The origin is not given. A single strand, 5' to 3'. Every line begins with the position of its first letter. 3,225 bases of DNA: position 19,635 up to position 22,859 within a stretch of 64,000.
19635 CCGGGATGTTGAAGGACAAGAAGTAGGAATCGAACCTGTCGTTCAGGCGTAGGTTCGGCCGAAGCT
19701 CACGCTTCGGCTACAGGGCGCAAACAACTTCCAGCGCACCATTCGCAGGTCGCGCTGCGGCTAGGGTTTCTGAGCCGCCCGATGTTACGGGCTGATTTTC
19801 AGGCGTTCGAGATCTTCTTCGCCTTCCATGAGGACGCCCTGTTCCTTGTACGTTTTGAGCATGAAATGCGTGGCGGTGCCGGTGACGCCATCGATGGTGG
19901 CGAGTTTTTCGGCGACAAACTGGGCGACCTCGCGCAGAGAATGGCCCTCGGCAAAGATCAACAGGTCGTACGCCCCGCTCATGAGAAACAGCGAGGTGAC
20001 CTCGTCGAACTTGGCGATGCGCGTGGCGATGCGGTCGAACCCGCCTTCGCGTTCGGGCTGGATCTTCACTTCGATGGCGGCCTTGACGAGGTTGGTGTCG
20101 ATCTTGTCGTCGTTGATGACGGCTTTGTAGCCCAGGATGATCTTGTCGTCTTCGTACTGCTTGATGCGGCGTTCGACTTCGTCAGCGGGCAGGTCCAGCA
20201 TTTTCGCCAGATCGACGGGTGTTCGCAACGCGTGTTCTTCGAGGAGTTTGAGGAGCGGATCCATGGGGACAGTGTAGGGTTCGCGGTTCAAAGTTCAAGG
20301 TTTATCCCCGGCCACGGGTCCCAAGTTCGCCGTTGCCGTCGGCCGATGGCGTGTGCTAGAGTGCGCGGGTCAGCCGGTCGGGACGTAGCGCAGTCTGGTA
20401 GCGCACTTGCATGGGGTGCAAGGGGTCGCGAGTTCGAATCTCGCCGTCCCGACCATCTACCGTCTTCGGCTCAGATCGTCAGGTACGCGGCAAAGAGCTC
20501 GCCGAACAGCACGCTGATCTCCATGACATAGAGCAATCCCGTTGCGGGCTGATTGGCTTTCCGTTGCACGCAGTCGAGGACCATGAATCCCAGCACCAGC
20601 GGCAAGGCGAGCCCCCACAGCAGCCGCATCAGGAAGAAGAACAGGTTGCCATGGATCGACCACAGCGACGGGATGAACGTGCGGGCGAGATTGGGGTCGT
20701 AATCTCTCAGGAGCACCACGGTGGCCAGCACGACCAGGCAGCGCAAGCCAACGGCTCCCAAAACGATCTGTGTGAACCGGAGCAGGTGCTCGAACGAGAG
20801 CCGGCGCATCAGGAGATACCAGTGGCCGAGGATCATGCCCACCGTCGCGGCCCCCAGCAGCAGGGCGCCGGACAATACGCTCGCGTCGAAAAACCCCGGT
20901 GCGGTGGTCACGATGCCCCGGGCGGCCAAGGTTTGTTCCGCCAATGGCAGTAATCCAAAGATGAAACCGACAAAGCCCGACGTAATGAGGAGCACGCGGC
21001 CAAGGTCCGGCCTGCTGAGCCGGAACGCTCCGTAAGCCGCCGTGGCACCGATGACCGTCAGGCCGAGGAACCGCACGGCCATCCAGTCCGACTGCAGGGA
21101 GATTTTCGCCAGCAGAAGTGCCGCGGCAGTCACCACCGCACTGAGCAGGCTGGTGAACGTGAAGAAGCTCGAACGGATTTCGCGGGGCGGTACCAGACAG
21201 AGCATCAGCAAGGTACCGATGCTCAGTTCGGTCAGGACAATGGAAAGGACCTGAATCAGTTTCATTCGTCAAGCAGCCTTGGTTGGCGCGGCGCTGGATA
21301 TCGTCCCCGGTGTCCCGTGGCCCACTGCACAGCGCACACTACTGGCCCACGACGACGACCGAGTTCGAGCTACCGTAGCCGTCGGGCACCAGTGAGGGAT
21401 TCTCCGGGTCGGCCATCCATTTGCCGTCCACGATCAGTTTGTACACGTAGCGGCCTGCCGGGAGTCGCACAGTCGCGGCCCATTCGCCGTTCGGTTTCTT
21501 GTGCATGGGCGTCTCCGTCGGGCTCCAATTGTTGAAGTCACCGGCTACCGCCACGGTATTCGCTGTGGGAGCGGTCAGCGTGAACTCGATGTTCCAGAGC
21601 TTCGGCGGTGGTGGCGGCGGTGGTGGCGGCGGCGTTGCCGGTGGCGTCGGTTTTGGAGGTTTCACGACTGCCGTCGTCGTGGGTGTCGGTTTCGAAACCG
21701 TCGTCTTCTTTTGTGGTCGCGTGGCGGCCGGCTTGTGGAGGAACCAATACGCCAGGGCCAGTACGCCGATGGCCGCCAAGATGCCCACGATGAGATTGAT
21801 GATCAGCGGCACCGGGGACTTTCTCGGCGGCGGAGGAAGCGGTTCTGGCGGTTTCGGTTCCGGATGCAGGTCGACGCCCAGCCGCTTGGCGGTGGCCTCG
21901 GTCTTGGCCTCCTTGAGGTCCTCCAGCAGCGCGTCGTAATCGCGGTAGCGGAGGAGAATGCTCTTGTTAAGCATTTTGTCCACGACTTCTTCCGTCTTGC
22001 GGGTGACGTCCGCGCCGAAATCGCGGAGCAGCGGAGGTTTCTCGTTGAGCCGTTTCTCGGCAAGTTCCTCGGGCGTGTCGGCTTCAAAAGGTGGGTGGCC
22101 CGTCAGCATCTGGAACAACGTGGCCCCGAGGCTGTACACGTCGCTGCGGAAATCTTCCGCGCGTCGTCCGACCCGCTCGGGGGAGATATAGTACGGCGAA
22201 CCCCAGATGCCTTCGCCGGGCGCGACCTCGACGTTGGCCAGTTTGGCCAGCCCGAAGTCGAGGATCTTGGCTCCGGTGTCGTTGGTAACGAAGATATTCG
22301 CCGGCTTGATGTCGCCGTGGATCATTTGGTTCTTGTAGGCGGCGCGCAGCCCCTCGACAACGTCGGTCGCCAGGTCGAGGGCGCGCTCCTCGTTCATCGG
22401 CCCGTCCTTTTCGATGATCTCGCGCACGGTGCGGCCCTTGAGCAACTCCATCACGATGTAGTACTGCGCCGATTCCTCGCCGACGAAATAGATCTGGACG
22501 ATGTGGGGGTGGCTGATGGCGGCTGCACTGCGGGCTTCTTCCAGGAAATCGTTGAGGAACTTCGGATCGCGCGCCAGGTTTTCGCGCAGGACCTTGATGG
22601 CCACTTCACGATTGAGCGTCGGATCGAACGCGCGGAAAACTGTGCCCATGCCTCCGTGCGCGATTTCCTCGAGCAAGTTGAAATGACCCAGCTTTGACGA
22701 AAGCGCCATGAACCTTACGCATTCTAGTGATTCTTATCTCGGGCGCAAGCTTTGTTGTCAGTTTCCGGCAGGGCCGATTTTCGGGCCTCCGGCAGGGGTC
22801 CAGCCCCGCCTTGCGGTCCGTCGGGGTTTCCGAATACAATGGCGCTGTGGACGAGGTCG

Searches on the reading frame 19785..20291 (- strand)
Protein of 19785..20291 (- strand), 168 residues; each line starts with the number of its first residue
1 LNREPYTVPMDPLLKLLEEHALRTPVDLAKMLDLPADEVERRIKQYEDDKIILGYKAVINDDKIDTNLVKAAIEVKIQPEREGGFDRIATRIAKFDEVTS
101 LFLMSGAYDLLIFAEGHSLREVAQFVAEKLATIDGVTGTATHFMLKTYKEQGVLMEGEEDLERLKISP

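Call 46: search_protein_families(library=ncbifam, proteins=[window:19785-20291:-], max_evalue=0.00001)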
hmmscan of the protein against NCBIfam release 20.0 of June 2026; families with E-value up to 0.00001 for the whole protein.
window:19785-20291:- (168 aa): 7 families
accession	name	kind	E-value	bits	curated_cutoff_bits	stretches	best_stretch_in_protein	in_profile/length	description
NF053758.1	ChrTpTrnRegChrS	equivalog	6.5e-16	58.5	250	1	13-150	19-152/158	chromate efflux transcriptional regulator ChrS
NF008370.0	PRK11169.1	equivalog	1.8e-12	47.2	233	1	23-152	29-157/164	leucine-responsive transcriptional regulator Lrp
NF040947.1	trans_reg_LysM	equivalog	1.9e-12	47.1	180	1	13-148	8-136/136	HTH-type transcriptional regulator LysM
NF040820.1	trans_reg_LrpA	equivalog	3.5e-12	46.4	250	1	14-146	10-138/141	HTH-type transcriptional regulator LrpA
NF041395.1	TranRegLrpA1_Halo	equivalog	3.4e-11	43.3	250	1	11-144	8-137/142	HTH-type transcriptional regulator LrpA1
NF008384.0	PRK11179.1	equivalog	1.6e-09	37.7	227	1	13-145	14-143/153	transcriptional regulator AsnC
NF041396.1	TranRegLrp_Halo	equivalog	6.8e-06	26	190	1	27-150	24-142/149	HTH-type transcriptional regulator Lrp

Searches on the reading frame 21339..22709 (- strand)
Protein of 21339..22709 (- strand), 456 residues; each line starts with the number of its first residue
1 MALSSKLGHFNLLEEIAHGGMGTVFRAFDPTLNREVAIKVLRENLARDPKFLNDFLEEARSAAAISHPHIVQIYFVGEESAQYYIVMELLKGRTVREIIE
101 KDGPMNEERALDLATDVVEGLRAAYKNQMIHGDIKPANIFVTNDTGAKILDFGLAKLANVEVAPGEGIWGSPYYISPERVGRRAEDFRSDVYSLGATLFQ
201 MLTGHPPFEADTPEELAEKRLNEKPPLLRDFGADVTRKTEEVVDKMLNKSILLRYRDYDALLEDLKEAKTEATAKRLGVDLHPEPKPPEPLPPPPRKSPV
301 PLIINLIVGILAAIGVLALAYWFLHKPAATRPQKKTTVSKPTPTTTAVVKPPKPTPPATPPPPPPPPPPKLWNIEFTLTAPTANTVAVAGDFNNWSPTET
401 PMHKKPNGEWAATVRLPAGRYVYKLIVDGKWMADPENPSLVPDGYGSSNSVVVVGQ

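Call 7: search_protein_families(library=pfam, proteins=[window:21339-22709:-], max_evalue=0.00001)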
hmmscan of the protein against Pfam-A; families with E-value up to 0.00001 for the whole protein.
window:21339-22709:- (456 aa): 6 families
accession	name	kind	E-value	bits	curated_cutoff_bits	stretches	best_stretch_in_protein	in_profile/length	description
PF00069.31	Pkinase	-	8.4e-47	160.2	31.7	1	11-250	2-247/263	Protein kinase domain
PF07714.23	PK_Tyr_Ser-Thr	-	4.1e-29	102.1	23.1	1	11-219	2-216/258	Protein tyrosine and serine/threonine kinase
PF16561.11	AMPK1_CBM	-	5.9e-14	52.5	26.8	1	382-455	10-80/85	Glycogen recognition site of AMP-activated protein kinase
PF02922.24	CBM_48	-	7.4e-10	39.5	22.4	1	374-431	13-72/83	Carbohydrate-binding module 48 (Isoamylase N-terminal domain)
PF03109.22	ABC1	-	7.5e-09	35.5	22.9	1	54-156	119-215/244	ABC1 atypical kinase-like domain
PF22058.2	X25_BaPul_like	-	7.9e-07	29.5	27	1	389-433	12-58/87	Pullulanase X25 domain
